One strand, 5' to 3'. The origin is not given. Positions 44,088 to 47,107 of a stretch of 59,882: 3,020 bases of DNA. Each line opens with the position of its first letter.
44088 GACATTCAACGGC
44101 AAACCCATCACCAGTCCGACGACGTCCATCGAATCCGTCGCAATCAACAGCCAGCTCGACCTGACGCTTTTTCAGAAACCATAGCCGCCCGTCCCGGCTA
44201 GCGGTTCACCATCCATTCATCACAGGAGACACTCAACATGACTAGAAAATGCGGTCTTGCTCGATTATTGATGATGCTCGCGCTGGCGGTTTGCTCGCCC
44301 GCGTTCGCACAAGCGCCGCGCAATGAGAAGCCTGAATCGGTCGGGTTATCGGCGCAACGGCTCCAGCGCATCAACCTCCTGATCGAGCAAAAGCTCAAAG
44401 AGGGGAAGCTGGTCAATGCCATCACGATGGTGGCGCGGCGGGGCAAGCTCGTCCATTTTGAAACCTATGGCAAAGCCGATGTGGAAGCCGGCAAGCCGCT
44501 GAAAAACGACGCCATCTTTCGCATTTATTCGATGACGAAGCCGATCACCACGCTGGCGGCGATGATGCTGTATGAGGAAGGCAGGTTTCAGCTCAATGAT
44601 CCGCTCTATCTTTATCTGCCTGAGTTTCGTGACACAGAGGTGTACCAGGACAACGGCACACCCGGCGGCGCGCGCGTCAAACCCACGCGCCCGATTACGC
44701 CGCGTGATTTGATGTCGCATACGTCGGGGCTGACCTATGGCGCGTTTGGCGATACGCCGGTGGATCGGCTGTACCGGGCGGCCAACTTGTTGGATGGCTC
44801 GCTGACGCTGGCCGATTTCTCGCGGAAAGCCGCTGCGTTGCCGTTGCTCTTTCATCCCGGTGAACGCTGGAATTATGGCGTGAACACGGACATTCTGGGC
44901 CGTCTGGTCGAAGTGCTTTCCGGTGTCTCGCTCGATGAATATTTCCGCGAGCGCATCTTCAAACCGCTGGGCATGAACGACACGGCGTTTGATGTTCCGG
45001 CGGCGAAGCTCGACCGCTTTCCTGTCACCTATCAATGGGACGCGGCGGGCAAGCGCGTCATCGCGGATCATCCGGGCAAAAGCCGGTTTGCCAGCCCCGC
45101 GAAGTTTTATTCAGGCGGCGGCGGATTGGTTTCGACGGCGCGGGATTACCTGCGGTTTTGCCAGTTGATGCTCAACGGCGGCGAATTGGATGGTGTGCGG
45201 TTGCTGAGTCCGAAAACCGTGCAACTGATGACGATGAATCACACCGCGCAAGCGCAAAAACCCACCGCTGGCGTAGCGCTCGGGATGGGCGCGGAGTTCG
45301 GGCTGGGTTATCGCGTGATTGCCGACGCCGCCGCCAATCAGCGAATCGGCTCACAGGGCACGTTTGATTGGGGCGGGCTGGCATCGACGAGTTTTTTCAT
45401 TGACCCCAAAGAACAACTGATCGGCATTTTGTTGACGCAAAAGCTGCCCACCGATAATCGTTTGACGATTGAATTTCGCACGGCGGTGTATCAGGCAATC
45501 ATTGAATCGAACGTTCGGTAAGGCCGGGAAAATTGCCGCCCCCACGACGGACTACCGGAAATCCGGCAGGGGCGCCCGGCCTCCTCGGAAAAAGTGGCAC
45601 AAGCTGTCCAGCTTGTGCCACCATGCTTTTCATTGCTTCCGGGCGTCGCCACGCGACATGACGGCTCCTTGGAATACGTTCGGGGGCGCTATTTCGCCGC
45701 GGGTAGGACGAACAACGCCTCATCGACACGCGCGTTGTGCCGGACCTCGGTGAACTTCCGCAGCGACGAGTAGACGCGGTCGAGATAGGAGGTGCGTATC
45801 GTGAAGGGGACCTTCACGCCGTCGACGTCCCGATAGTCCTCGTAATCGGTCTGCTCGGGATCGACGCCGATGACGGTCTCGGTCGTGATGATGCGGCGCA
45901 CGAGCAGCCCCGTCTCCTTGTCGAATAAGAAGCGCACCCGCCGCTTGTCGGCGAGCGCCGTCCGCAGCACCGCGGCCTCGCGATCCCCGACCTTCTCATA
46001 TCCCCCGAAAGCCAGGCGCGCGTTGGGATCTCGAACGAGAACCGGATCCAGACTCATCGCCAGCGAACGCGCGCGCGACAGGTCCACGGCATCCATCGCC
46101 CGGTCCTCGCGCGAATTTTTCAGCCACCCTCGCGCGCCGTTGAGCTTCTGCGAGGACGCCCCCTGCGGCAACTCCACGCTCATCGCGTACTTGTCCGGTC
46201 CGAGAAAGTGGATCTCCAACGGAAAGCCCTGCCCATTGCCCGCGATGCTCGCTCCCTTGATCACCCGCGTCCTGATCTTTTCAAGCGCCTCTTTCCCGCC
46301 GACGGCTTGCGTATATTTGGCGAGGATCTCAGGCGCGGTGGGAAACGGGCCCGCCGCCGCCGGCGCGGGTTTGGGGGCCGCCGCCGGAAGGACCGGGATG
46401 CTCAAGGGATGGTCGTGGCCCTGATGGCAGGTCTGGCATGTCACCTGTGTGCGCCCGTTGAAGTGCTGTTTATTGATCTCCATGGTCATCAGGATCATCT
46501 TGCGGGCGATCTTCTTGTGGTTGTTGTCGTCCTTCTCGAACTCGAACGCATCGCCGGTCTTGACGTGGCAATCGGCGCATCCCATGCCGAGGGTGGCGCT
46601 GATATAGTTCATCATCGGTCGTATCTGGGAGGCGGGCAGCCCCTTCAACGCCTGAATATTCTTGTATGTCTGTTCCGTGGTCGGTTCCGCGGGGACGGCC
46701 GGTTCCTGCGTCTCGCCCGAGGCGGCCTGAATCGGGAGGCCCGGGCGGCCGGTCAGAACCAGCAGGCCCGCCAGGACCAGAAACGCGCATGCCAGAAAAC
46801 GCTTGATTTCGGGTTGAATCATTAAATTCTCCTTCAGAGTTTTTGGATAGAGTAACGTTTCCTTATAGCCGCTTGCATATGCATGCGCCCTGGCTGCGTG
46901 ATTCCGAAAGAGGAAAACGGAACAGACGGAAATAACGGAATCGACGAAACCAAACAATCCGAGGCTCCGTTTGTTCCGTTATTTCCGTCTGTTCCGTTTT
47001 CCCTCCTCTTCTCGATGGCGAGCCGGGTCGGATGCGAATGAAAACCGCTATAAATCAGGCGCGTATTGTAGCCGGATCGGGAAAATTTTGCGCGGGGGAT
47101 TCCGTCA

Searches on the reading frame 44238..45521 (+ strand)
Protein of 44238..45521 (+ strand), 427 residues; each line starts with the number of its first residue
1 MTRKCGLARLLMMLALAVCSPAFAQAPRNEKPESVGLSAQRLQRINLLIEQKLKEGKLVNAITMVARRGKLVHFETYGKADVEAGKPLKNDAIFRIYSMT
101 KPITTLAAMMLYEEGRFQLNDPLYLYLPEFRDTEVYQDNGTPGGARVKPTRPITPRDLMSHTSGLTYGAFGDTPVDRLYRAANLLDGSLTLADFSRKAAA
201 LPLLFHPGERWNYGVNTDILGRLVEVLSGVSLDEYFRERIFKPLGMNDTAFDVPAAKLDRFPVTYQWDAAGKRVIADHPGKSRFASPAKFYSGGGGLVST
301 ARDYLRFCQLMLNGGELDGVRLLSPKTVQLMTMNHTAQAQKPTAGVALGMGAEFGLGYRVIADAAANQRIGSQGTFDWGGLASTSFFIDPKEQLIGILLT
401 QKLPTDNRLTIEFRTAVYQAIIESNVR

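Call 56: search_protein_families(library=pfam, proteins=[window:44238-45521:+], max_evalue=0.00001)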
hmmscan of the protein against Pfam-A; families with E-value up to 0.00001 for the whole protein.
window:44238-45521:+ (427 aa): 1 family
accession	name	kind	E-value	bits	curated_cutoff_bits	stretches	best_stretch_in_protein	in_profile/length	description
PF00144.29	Beta-lactamase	-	1.9e-69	234.8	27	1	48-407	4-317/329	Beta-lactamase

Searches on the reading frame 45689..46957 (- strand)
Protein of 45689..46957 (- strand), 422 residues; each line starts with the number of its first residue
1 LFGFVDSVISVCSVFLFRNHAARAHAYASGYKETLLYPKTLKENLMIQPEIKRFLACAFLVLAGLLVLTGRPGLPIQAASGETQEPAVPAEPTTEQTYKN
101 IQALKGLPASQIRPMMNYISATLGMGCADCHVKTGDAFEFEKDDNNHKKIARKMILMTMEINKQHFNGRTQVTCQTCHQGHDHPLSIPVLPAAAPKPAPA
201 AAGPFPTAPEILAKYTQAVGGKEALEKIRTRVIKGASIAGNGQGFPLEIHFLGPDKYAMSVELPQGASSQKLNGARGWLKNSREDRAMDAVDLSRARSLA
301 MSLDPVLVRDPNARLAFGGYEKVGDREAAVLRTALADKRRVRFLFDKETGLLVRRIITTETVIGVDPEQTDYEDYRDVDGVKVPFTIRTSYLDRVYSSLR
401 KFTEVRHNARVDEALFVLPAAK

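Call 56: search_protein_families(library=pfam, proteins=[window:45689-46957:-], max_evalue=0.00001)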
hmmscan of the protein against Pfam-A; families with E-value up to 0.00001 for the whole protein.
window:45689-46957:- (422 aa): 1 family
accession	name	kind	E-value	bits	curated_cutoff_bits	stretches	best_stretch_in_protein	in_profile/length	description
PF02276.23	CytoC_RC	-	8.4e-16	58.6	22.4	1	82-187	37-142/310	Photosynthetic reaction centre cytochrome C subunit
